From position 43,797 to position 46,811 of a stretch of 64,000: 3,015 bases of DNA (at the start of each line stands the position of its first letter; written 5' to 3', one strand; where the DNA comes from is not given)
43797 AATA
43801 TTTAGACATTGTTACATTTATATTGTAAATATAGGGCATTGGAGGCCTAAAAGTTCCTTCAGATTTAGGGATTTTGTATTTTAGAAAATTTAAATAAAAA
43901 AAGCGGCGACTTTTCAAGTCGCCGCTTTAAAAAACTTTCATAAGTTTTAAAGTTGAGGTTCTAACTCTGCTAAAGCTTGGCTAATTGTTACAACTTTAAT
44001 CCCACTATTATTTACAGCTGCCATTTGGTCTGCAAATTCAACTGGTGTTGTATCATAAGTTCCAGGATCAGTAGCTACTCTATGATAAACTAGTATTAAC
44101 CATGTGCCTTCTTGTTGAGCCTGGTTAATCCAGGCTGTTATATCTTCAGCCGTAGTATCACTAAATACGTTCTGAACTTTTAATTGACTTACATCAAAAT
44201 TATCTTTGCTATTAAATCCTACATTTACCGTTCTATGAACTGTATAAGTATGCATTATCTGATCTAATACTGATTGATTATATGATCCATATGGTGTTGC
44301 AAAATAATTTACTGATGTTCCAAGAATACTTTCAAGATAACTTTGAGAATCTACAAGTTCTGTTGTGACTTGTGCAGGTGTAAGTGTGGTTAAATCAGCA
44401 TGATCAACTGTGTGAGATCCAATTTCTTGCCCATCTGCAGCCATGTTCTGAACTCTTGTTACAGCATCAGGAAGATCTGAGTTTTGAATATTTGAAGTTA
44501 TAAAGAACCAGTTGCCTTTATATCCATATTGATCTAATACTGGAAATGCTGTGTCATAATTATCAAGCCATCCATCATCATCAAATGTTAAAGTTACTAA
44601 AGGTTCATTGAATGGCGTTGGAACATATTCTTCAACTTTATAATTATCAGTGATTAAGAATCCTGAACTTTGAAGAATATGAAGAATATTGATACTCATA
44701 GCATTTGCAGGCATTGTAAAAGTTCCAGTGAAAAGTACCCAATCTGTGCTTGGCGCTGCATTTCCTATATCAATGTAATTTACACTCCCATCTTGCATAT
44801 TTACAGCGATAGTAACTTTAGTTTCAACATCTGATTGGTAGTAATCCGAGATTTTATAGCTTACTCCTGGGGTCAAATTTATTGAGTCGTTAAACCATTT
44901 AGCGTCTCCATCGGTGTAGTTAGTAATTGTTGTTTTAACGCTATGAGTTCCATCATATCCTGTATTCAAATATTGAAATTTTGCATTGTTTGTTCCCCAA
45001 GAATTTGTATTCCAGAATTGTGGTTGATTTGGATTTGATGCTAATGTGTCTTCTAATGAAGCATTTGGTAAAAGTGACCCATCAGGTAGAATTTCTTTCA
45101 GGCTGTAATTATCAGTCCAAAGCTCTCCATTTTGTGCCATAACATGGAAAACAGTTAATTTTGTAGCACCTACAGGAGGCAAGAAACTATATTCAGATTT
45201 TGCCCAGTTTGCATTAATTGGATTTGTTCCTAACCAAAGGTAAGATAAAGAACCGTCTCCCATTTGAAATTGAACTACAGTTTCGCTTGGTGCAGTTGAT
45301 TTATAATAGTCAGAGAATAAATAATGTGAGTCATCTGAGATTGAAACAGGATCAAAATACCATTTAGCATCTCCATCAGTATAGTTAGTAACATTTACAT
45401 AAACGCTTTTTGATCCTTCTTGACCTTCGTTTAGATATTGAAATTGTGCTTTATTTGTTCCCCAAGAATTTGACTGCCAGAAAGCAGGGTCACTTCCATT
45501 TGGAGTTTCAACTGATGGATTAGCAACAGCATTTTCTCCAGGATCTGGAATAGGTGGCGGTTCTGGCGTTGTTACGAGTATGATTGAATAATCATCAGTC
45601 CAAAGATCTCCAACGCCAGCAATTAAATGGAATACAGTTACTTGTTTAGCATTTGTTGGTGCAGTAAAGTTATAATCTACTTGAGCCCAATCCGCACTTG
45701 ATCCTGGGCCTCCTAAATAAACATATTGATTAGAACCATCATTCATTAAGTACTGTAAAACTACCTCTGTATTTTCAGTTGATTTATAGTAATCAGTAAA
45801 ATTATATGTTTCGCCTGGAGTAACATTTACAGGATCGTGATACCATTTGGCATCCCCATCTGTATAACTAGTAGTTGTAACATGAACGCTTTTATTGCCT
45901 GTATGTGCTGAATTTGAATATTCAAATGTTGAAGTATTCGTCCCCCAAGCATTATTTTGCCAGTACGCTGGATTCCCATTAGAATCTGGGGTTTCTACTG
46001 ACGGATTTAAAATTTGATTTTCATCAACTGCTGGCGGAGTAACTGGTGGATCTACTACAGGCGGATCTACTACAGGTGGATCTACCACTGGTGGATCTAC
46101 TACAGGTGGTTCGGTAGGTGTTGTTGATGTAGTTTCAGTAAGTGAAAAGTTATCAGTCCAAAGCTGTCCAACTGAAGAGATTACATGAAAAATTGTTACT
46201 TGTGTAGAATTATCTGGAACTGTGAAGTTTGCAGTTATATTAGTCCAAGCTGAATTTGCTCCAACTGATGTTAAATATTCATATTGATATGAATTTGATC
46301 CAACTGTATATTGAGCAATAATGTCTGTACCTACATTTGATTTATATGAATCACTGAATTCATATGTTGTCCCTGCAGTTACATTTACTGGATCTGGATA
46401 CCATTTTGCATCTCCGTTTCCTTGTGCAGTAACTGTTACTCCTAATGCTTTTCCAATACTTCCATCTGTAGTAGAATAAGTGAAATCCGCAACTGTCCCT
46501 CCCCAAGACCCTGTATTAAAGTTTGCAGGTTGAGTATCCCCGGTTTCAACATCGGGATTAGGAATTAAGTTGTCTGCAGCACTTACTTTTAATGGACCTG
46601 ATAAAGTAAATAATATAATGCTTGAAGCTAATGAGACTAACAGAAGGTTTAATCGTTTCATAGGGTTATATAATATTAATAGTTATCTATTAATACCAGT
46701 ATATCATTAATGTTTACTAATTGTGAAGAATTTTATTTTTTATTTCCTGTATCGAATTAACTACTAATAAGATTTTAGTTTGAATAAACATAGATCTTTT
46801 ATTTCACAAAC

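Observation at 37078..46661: Exopolysaccharide/cell-surface locus: small TM protein + PgaC-like GT2 synthase + GH16 glucanase + two giant tandem paralogs with multi-CBM arrays fused to CE4 deacetylase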

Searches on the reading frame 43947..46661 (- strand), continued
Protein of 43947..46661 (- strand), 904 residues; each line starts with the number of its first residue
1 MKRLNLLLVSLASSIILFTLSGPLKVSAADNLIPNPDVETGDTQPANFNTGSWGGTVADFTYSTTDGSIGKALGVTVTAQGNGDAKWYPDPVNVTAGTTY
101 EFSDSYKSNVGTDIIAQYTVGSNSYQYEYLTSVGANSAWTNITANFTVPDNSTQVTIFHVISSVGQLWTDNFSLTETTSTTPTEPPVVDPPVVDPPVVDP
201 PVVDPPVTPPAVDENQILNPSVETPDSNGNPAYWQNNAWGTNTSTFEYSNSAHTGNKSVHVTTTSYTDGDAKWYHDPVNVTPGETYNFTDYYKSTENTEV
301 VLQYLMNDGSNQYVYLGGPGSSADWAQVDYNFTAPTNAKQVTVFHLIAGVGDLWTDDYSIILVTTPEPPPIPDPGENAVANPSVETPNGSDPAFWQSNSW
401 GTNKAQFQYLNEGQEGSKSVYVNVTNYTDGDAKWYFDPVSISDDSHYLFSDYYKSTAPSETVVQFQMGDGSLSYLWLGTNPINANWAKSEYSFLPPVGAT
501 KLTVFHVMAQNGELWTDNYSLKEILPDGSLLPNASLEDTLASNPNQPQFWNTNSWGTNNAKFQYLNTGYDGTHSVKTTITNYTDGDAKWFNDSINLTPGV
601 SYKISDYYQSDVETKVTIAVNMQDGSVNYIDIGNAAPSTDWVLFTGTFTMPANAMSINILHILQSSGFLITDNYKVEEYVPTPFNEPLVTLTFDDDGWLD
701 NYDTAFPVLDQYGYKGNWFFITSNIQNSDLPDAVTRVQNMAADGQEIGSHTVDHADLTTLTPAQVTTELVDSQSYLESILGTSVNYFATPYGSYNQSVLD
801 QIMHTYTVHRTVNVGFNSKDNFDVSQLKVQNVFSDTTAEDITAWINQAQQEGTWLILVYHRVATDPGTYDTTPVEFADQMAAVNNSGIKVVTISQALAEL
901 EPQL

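Call 57: search_protein_families(library=pfam, proteins=[L003:173-772:-, L025:6800-8065:-, L050:12957-13838:-, L041:5316-6593:-, L049:2147-3175:+, L055:6491-7597:-], max_evalue=0.001)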
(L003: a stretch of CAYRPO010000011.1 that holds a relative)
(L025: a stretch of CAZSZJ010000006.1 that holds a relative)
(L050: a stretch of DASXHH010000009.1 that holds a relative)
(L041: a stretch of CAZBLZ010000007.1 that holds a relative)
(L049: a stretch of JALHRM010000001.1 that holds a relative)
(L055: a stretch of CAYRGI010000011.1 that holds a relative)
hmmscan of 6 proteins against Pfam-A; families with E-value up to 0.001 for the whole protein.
L003:173-772:- (200 aa): 1 family
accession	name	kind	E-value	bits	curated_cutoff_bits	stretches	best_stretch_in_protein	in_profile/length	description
PF04203.18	Sortase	-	3.6e-19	69.2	26.6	1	64-178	1-110/125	Sortase domain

L025:6800-8065:- (422 aa): 0 families

L050:12957-13838:- (294 aa): 4 families
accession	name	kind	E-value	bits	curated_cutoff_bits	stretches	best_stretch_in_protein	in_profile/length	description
PF00005.33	ABC_tran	-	1.4e-30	107.1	25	1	74-217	2-137/137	ABC transporter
PF13304.12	AAA_21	-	3.8e-11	44.1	27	1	184-251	233-303/304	AAA domain, putative AbiEii toxin, Type IV TA system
PF13555.12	AAA_29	-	0.00043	20.4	27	1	76-111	17-50/61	P-loop containing region of AAA domain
PF13514.12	AAA_27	-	0.00094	19.3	22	0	65-107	9-50/206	AAA domain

L041:5316-6593:- (426 aa): 2 families
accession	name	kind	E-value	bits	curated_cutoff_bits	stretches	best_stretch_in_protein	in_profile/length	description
PF00464.25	SHMT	-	6.3e-156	519.4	27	1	2-393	4-399/399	Serine hydroxymethyltransferase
PF00155.27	Aminotran_1_2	-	1.1e-06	28.5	19.7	1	75-317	53-299/361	Aminotransferase class I and II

L049:2147-3175:+ (343 aa): 2 families
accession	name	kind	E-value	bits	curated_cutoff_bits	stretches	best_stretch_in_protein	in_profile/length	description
PF01565.28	FAD_binding_4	-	3.4e-22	79.1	26.4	1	24-153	4-136/139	FAD binding domain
PF02873.21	MurB_C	-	1.3e-16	61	27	1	218-342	2-99/99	UDP-N-acetylenolpyruvoylglucosamine reductase, C-terminal domain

L055:6491-7597:- (369 aa): 1 family
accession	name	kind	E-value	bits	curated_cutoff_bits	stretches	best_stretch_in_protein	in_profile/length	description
PF14488.12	DUF4434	-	6.2e-06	26.4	30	1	130-356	57-280/283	Domain of unknown function (DUF4434)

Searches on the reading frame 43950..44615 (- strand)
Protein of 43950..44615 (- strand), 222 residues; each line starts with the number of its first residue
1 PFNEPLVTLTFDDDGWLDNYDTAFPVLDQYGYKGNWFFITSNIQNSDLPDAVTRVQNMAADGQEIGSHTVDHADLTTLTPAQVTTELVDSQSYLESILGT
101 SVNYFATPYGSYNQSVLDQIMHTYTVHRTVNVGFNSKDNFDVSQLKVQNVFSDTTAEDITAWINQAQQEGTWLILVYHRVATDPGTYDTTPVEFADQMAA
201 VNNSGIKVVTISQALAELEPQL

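Call 47: search_solved_structures(query=window:43950-44615:-, max_evalue=0.000001, show_alignments=3)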
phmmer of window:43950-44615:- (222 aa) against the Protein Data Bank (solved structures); distinct sequences matched with E-value up to 0.000001: 18.
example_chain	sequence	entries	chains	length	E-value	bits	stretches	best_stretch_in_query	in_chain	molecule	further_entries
6dq3_A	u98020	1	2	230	9.5e-14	54.6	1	6-143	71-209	Polysaccharide deacetylase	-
7ax7_A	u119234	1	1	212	7.9e-13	51.6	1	3-136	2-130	Endo-1,4-beta-xylanase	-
8hfa_A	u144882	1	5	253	3.7e-12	49.4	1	7-118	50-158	NodB homology domain-containing protein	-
7bly_A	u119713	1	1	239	2.8e-10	43.3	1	6-138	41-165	Aspergillus niger contig An12c0130, genomic contig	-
2c71_A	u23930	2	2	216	3.6e-09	39.7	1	5-117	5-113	GLYCOSIDE HYDROLASE, FAMILY 11:CLOSTRIDIUM CELLULOSOME ENZYME, DOCKERIN TYPE I:POLYSACCHAR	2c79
6h8l_A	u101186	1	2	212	9.6e-09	38.3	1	3-120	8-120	Peptidoglycan-N-acetylmuramic acid deacetylase PdaC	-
5o6y_A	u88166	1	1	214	3.6e-08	36.4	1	1-115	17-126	Peptidoglycan N-acetylglucosamine deacetylase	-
6h8n_A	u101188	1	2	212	6.3e-08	35.6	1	3-120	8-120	Peptidoglycan-N-acetylmuramic acid deacetylase PdaC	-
2c1g_A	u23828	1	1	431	2.2e-07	33.8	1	4-139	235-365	PEPTIDOGLYCAN GLCNAC DEACETYLASE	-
2iw0_A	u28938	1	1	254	3.8e-07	33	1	6-113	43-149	CHITIN DEACETYLASE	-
1ny1_A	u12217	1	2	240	4.5e-07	32.8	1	4-120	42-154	Probable polysaccharide deacetylase pdaA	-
5o6y_B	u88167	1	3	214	5e-07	32.7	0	1-114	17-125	Peptidoglycan N-acetylglucosamine deacetylase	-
1w1a_1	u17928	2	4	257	5.3e-07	32.6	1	4-120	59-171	PROBABLE POLYSACCHARIDE DEACETYLASE PDAA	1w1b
1w17_A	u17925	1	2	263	5.6e-07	32.5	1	4-120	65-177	PROBABLE POLYSACCHARIDE DEACETYLASE PDAA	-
2y8u_A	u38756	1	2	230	5.8e-07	32.4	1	7-139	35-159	CHITIN DEACETYLASE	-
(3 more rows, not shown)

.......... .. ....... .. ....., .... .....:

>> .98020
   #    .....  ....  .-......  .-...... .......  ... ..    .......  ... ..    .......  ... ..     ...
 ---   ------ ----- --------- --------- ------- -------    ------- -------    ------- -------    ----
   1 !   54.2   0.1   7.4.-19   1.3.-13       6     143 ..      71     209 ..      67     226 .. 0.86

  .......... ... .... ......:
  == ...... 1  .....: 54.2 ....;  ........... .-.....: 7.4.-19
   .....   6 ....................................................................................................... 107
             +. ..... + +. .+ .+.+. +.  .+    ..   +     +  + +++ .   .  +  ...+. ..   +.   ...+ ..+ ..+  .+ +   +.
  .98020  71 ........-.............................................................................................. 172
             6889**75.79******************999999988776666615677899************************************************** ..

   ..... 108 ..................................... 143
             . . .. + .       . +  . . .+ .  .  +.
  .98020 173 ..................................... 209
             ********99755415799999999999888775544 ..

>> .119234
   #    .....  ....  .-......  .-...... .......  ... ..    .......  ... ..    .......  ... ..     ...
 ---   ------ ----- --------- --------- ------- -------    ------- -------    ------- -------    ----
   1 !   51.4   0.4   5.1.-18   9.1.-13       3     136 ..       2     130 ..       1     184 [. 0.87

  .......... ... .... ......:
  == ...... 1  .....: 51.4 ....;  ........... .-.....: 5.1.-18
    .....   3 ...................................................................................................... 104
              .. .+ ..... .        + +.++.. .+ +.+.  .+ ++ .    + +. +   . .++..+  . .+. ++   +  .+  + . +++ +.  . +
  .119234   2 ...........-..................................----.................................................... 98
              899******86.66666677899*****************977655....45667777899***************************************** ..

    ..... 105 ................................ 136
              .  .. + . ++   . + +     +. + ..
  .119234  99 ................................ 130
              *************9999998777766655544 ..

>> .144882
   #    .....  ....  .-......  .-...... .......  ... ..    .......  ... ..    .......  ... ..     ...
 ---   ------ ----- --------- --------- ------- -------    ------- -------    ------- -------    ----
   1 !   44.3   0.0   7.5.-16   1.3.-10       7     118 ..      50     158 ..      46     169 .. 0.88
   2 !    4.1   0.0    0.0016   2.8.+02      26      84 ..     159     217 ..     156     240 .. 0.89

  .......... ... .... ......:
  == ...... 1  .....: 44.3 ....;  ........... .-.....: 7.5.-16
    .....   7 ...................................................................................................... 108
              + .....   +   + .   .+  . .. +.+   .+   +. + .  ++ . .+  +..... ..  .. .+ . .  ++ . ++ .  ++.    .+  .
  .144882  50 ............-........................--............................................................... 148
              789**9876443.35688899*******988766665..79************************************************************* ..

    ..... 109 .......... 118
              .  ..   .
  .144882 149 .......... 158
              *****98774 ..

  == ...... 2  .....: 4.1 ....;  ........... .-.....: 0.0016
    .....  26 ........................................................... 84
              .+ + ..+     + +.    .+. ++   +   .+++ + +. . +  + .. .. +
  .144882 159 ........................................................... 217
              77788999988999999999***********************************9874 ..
